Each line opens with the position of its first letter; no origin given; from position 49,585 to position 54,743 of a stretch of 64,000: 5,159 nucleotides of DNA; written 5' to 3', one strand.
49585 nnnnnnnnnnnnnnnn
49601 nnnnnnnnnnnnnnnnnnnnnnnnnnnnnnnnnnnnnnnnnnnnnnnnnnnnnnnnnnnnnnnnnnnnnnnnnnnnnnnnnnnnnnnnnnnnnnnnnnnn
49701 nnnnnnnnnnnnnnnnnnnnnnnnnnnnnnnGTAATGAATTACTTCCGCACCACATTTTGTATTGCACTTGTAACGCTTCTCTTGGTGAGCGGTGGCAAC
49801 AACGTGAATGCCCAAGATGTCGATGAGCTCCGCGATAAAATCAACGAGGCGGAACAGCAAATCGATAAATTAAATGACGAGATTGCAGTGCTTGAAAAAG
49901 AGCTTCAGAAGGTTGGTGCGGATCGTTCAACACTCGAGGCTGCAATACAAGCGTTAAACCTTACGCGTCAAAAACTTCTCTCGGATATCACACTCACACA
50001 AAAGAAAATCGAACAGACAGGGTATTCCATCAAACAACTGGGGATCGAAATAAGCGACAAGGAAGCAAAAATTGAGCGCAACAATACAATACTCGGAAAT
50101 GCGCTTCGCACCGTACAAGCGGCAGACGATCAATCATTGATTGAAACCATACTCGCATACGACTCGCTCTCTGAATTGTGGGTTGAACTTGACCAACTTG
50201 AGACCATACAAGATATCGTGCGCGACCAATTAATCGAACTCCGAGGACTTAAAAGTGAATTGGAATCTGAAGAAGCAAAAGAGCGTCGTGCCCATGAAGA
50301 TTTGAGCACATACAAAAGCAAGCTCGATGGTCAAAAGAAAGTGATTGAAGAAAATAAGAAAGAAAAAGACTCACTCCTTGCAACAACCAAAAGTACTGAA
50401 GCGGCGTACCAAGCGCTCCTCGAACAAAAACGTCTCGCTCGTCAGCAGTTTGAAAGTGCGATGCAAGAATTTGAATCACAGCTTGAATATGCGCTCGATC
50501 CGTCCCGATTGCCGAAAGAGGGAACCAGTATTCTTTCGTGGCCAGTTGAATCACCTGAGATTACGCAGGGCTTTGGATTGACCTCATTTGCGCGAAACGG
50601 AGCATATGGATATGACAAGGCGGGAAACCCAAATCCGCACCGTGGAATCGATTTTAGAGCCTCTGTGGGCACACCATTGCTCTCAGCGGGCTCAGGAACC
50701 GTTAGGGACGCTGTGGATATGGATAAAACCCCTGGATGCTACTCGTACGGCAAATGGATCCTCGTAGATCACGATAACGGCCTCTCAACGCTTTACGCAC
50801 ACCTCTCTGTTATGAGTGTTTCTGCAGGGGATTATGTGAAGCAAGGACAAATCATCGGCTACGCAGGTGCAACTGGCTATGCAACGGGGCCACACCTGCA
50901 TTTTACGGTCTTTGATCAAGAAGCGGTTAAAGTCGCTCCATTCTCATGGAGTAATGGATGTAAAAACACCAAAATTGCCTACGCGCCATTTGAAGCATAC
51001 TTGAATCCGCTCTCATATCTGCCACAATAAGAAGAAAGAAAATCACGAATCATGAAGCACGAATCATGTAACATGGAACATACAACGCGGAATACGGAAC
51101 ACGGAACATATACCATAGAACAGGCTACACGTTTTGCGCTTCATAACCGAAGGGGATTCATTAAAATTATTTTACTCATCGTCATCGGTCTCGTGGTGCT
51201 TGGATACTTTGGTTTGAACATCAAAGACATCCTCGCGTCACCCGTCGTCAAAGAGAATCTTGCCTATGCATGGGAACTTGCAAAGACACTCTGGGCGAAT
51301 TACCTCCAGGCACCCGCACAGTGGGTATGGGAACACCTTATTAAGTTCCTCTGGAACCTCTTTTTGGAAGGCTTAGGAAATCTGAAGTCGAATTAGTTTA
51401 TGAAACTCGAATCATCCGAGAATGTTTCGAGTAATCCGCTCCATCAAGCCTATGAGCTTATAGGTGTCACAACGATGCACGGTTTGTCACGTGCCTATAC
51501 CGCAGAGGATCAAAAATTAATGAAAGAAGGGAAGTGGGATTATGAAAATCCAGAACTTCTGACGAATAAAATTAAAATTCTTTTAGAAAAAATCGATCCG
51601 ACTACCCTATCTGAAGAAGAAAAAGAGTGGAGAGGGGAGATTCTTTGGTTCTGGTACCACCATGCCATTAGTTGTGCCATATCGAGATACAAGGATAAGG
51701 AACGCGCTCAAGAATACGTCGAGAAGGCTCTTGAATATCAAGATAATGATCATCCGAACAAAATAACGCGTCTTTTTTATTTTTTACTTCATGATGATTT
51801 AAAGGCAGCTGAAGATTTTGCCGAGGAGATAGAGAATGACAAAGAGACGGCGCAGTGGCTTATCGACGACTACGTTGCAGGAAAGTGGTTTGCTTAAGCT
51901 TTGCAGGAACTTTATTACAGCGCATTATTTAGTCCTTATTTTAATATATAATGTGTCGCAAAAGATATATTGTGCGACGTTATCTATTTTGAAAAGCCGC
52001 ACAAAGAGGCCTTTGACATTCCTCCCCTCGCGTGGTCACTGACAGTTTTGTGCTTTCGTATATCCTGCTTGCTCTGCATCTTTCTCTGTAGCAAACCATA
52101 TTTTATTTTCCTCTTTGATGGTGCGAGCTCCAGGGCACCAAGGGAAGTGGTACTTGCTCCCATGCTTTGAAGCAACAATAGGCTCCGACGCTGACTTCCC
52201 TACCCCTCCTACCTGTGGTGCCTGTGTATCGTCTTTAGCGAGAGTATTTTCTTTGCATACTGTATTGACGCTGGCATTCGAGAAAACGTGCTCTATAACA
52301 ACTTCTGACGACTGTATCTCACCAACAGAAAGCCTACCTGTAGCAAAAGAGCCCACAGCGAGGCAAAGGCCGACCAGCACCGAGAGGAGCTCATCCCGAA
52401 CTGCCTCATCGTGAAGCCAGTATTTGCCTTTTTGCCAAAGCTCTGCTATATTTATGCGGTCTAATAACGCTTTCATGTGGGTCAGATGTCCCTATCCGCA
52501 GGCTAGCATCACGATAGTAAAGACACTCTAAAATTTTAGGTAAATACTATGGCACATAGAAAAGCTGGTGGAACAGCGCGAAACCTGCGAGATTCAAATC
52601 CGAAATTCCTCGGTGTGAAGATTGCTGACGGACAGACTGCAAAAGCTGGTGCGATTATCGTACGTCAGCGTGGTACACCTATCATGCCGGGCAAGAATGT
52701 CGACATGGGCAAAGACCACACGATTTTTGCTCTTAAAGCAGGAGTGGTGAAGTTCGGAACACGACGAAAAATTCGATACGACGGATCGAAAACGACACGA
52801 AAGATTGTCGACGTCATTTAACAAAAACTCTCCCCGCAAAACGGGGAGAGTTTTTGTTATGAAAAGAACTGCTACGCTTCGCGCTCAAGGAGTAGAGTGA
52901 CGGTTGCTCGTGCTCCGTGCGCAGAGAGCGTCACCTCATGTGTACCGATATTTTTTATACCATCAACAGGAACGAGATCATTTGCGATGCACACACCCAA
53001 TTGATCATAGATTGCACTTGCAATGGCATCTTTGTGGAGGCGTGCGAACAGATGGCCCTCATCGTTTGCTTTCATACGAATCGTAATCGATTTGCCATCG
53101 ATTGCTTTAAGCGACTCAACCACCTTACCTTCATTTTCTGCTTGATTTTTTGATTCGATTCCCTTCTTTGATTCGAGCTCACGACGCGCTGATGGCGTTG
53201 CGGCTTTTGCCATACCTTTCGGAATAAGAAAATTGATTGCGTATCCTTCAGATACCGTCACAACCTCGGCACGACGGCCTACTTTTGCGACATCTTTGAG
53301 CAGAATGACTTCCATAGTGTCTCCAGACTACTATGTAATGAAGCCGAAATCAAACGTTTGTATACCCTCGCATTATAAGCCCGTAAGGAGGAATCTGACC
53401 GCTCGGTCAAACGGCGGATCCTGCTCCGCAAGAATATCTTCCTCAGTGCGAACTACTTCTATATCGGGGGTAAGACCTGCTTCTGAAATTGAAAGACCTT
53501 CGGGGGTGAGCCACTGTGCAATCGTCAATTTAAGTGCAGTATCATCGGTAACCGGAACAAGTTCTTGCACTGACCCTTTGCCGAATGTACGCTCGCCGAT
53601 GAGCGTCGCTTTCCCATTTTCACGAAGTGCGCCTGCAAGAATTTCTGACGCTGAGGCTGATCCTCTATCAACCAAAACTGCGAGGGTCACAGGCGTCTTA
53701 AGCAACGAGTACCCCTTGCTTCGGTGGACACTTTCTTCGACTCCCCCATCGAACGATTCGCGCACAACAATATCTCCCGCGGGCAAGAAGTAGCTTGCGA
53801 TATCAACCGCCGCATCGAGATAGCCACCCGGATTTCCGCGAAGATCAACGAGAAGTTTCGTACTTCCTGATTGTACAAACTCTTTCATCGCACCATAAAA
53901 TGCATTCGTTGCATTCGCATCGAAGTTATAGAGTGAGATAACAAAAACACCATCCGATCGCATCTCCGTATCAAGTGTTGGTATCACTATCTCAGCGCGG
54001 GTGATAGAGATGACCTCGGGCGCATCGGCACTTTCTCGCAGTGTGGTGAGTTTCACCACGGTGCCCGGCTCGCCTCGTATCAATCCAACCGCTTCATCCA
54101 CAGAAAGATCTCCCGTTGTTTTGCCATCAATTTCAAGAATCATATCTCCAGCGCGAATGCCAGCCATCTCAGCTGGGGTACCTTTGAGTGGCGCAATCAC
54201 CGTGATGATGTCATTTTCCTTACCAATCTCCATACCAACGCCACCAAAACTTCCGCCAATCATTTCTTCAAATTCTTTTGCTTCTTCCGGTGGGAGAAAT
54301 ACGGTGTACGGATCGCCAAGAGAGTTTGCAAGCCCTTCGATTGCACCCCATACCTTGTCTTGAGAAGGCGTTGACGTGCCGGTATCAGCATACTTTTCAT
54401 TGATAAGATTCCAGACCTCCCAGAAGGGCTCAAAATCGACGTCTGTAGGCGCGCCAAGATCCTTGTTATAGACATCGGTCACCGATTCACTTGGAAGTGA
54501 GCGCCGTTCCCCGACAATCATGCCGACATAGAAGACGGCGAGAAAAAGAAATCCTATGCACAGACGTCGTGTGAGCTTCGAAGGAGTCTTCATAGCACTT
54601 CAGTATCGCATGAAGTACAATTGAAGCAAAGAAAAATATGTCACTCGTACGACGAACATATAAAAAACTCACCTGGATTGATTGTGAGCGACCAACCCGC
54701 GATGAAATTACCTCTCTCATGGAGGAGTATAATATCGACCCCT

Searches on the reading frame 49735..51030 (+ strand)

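Call 29: search_protein_families(library=pfam, proteins=[window:49735-51030:+], max_evalue=0.001)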
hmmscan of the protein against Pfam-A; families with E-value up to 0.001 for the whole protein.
window:49735-51030:+ (431 aa): 1 family
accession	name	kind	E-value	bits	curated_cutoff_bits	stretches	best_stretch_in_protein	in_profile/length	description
PF01551.29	Peptidase_M23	-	1.5e-28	99.2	28.7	1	301-395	2-90/96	Peptidase family M23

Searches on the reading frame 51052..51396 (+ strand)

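Call 29: search_protein_families(library=pfam, proteins=[window:51052-51396:+], max_evalue=0.001)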
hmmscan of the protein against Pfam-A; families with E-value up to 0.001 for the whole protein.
window:51052-51396:+ (114 aa): 1 family
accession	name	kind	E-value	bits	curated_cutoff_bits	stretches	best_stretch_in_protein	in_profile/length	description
PF05739.25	SNARE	-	4.7e-05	23.7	26.8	1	7-50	9-52/53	SNARE domain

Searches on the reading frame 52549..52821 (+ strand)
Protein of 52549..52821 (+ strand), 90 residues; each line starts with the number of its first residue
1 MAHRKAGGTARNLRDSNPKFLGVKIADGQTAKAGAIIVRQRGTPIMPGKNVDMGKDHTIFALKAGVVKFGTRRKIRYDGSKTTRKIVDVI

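Call 44: search_protein_families(library=pfam, proteins=[window:52549-52821:+], max_evalue=0.001)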
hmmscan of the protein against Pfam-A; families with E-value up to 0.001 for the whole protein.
window:52549-52821:+ (90 aa): 1 family
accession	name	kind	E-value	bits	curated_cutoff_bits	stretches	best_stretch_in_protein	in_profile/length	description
PF01016.24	Ribosomal_L27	-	2.3e-32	111.3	20.5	1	2-74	1-73/79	Ribosomal L27 protein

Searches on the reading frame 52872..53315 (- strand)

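Call 29: search_protein_families(library=pfam, proteins=[window:52872-53315:-], max_evalue=0.001)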
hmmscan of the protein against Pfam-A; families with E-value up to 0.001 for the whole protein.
window:52872-53315:- (147 aa): 2 families
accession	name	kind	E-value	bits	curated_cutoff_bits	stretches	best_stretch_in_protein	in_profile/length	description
PF01281.25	Ribosomal_L9_N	-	1.7e-19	69.6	20.7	1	1-47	1-47/47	Ribosomal protein L9, N-terminal domain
PF03948.19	Ribosomal_L9_C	-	3.9e-09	37.3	23.2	1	70-134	8-74/86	Ribosomal protein L9, C-terminal domain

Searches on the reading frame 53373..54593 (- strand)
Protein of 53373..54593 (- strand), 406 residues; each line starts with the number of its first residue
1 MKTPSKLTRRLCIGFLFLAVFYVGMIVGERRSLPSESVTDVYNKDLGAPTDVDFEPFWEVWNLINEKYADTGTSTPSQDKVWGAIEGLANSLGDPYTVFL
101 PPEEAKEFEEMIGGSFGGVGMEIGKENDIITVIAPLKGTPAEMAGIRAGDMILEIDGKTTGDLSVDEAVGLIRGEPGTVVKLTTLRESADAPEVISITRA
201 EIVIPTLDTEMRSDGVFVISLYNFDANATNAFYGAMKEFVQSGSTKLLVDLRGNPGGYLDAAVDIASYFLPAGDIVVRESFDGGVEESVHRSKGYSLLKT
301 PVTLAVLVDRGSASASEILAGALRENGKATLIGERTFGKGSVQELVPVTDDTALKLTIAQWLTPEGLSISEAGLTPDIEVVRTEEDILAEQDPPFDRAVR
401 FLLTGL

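Call 29: search_protein_families(library=pfam, proteins=[window:53373-54593:-], max_evalue=0.001)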
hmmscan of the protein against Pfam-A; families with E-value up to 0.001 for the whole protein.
window:53373-54593:- (406 aa): 5 families
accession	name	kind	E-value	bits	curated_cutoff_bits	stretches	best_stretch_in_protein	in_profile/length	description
PF03572.23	Peptidase_S41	-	3.8e-46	157.1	24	1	218-380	4-165/165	Peptidase family S41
PF17820.7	PDZ_6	-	4e-13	49.3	27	1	133-186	3-54/54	PDZ domain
PF00595.29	PDZ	-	2.1e-10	41.3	23.2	1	117-184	10-80/81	PDZ domain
PF13180.12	PDZ_2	-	1.8e-09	38.2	27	1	118-189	2-72/80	PDZ domain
PF22694.1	CtpB_N-like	-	0.00017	22.4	27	1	52-100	36-81/85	Activating protease CtpB N-terminal domain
